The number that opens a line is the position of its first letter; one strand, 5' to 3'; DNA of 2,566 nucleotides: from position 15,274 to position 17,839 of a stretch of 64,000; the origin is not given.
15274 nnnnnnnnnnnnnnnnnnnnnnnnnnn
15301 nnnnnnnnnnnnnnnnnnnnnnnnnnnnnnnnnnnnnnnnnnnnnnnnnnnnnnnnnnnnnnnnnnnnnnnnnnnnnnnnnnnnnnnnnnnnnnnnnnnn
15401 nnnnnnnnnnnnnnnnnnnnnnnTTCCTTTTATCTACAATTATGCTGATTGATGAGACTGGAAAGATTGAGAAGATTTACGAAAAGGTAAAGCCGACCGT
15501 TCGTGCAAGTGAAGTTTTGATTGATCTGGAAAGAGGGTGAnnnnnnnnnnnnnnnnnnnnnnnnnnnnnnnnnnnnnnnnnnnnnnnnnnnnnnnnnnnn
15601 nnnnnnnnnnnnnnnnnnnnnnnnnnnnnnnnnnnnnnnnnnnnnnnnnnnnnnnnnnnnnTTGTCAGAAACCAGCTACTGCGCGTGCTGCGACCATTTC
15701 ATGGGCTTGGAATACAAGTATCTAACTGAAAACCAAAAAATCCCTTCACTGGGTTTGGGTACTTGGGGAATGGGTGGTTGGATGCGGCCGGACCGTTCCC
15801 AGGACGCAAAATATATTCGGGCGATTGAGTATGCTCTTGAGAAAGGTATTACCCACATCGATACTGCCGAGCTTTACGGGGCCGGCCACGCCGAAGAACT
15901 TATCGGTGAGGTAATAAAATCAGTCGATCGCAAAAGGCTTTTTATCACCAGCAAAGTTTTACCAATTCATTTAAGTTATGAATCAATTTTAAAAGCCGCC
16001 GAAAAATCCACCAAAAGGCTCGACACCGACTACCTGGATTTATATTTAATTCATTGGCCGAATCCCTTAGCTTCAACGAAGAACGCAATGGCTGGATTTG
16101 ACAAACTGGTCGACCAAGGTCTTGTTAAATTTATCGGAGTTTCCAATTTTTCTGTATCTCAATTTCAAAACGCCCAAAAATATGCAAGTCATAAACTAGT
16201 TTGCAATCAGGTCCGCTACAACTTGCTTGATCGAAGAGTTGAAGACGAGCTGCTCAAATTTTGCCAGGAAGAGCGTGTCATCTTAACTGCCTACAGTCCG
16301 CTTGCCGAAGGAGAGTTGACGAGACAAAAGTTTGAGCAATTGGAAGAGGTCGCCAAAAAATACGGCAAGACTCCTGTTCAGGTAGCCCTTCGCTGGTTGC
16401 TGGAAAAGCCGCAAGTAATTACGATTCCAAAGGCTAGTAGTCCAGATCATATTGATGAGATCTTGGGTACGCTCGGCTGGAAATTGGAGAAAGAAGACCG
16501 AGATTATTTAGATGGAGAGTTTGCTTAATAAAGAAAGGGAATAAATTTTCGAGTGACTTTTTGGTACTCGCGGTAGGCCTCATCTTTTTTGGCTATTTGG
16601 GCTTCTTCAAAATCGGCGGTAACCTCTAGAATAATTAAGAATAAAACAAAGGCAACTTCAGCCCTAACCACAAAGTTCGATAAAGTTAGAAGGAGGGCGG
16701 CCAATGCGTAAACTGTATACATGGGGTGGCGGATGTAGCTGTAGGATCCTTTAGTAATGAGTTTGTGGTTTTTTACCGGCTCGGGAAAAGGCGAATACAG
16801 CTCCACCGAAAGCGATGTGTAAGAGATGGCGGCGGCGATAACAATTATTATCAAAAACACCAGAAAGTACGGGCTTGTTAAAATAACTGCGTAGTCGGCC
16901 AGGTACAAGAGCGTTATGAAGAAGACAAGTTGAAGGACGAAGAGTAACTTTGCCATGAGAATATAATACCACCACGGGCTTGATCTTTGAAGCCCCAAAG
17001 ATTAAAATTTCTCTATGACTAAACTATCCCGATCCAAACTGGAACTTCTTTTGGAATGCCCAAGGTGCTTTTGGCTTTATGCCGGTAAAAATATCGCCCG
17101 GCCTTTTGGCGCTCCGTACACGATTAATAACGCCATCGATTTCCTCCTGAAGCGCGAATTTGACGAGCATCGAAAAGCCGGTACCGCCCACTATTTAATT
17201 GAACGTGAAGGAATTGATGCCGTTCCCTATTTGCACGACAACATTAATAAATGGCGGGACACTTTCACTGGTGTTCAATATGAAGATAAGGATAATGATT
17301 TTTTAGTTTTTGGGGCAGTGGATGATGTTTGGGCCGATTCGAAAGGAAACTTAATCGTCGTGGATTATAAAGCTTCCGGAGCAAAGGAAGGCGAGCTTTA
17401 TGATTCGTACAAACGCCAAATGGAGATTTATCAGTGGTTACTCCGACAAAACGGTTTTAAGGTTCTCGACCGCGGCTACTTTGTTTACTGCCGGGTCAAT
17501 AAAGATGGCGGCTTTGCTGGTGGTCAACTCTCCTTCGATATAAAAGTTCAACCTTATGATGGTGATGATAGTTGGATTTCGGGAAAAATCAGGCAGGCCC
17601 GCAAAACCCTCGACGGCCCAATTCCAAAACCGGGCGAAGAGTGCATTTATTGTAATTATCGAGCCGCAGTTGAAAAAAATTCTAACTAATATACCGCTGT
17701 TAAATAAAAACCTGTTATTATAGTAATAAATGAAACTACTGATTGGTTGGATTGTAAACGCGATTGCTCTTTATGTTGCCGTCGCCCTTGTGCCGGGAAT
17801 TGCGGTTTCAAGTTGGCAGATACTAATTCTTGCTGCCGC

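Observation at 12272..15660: Accessory island: mosaic intergenic repeat family, two IS1595-like zinc-ribbon mini-genes, a toxin-antitoxin pair and a peroxiredoxin remnant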

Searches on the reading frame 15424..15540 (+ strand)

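Call 19: search_protein_families(library=ncbifam, max_evalue=1, proteins=[window:15424-15540:+])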
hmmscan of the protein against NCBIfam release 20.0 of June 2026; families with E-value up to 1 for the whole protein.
window:15424-15540:+ (38 aa): 1 family
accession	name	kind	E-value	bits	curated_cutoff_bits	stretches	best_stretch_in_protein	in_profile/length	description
NF006960.0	PRK09437.1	equivalog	0.12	12.3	140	1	7-32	124-149/156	thioredoxin-dependent thiol peroxidase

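Call 21: search_protein_families(library=pfam, max_evalue=1, proteins=[window:15424-15540:+])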
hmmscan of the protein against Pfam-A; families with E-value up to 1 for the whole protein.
window:15424-15540:+ (38 aa): 1 family
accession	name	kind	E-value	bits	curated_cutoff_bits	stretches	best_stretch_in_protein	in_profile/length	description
PF15874.10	Il2rg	-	0.12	13.1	27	1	5-32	33-60/92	Putative Interleukin 2 receptor, gamma chain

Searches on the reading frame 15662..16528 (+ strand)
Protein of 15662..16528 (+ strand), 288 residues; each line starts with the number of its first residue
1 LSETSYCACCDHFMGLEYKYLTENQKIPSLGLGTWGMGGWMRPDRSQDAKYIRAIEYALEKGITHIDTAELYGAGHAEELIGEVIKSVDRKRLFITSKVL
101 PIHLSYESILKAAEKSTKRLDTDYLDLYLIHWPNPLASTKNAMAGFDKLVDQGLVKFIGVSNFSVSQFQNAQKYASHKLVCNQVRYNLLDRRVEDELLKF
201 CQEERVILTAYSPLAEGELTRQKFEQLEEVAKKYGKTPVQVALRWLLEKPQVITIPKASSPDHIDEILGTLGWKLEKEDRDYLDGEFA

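Call 15: find_encoding_contigs(protein=window:15662-16528:+, flank=10000, max_places=10)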
Protein window:15662-16528:+ (288 aa): no gene with exactly this product is on record in the collection.

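Call 21: search_protein_families(library=pfam, max_evalue=1, proteins=[window:15662-16528:+])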
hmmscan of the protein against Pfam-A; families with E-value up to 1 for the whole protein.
window:15662-16528:+ (288 aa): 1 family
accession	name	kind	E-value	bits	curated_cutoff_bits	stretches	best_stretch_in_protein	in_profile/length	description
PF00248.27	Aldo_ket_red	-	3.7e-71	240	24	1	30-284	2-287/291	Aldo/keto reductase family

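Call 94: find_encoding_contigs(protein=window:15701-16528:+, flank=8000, max_places=10)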
Protein window:15701-16528:+ (275 aa): 4 contigs read that carry it; 2 places shown.
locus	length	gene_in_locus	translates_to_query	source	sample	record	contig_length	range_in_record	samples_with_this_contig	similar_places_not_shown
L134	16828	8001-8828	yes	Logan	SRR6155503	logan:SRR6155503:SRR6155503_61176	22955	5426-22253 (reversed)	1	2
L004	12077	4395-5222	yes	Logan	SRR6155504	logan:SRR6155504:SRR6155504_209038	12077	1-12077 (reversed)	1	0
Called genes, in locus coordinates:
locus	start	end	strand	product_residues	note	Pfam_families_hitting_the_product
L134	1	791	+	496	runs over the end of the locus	?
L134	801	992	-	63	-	-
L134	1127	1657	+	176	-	-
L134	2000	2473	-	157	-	-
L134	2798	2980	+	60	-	-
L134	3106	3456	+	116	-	PF12643:MazG-like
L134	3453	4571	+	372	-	PF27126:NmeDI_C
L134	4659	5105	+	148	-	PF13456:RVT_3 (weak)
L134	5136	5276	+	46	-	-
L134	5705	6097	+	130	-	-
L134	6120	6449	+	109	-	PF18924:DUF5674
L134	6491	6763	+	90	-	-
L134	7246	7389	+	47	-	-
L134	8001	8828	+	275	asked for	PF00248:Aldo_ket_red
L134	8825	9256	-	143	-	PF04140:ICMT (weak)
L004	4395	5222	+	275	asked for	PF00248:Aldo_ket_red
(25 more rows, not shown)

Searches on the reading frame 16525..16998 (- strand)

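Call 21: search_protein_families(library=pfam, max_evalue=1, proteins=[window:16525-16998:-])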
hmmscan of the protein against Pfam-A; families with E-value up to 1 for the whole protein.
window:16525-16998:- (157 aa): 4 families
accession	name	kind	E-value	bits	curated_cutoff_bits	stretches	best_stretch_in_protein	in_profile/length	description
PF04140.19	ICMT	-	2.2e-06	28.5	24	1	75-132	30-90/95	Isoprenylcysteine carboxyl methyltransferase (ICMT) family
PF04191.18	PEMT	-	0.00021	22.2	25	1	56-135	20-98/105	Phospholipid methyltransferase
PF06966.17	DUF1295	-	0.0014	18.6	20.4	1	19-149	90-235/235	Protein of unknown function (DUF1295)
PF02544.21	Steroid_dh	-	0.25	11.8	22.6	1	30-157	26-150/150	3-oxo-5-alpha-steroid 4-dehydrogenase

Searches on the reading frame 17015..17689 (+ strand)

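Call 21: search_protein_families(library=pfam, max_evalue=1, proteins=[window:17015-17689:+])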
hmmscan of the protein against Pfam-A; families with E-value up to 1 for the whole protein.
window:17015-17689:+ (224 aa): 2 families
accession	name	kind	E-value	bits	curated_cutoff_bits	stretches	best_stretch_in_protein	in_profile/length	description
PF12705.13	PDDEXK_1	-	4.7e-14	53.4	22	1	47-217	74-244/247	PD-(D/E)XK nuclease superfamily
PF01930.23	Cas_Cas4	-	0.00056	20.5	22.7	1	89-216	42-155/160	Domain of unknown function DUF83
